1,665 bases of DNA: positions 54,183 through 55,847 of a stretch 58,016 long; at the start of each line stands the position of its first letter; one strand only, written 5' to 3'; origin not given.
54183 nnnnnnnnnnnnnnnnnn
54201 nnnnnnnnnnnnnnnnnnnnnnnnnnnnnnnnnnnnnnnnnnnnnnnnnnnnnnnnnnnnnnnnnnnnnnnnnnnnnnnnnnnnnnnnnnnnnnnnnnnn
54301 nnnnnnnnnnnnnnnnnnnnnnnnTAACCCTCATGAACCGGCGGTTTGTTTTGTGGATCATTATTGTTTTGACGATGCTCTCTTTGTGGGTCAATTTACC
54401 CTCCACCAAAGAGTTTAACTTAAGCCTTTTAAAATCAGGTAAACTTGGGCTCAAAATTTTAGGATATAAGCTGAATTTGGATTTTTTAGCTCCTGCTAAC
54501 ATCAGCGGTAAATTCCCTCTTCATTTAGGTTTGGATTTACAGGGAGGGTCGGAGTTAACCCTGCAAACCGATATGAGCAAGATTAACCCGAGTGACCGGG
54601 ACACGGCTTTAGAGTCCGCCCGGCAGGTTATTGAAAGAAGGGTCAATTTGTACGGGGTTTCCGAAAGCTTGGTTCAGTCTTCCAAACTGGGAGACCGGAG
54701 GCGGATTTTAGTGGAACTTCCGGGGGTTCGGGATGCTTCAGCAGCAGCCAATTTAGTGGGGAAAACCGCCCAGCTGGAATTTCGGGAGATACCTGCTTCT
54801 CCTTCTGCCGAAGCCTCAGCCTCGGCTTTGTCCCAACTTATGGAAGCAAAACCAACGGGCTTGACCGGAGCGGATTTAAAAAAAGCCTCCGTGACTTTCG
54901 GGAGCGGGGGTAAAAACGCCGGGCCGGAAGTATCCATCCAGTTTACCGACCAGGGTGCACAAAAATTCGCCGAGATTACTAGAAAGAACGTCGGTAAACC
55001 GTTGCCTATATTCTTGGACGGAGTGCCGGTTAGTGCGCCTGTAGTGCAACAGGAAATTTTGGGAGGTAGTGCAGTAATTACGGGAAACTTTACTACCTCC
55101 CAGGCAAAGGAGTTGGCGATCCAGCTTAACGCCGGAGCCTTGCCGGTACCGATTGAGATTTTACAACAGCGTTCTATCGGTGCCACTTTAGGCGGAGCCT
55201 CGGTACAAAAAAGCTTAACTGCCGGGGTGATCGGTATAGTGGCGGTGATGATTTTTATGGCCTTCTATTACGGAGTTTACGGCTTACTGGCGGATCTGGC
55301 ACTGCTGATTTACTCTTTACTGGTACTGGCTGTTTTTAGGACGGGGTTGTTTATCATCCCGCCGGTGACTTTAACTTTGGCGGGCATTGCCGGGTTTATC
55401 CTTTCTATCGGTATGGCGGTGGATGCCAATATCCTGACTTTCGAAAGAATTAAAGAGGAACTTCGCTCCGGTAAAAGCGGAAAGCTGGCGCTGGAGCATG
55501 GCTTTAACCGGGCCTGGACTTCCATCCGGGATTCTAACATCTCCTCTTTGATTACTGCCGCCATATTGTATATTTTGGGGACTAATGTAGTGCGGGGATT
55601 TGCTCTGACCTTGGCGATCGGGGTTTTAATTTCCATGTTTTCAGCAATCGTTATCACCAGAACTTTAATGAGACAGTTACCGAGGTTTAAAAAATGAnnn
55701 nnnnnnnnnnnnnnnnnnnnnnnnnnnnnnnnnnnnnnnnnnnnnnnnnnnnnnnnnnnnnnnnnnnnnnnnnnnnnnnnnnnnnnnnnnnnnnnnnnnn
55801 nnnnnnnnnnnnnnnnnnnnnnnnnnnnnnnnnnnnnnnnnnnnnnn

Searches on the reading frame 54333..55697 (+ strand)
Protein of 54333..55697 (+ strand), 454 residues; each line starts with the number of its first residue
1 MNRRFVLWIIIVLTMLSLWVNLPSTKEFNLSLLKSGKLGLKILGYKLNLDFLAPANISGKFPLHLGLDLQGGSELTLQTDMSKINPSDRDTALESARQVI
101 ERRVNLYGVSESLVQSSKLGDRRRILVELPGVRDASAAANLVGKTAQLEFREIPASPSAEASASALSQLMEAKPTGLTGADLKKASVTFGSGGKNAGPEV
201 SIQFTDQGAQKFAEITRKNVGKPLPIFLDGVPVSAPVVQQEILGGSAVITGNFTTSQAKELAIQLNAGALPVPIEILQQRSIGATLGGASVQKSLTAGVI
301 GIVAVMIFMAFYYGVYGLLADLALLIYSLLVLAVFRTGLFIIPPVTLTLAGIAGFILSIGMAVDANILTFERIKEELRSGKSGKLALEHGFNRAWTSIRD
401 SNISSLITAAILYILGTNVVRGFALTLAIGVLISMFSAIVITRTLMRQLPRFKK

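Call 54: search_protein_families(library=pfam, proteins=[window:54333-55697:+], max_evalue=0.00001)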
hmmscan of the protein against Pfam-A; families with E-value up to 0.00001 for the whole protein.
window:54333-55697:+ (454 aa): 4 families
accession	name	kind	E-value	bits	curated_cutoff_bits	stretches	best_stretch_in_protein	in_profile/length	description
PF22599.2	SecDF_P1_head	-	5.3e-31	107.3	27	1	173-272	17-114/114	SecDF, P1 head subdomain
PF21760.3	SecD_1st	-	2.9e-18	65.5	27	1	94-152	2-57/60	Protein translocase subunit SecDF, P1 domain, N-terminal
PF02355.23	SecD_SecF_C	-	5.2e-14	52.5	20.5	1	274-449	13-186/189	Protein export membrane protein SecD/SecF, C-terminal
PF07549.19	Sec_GG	-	7.9e-07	28.9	20.3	1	59-82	4-27/28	SecD/SecF GG Motif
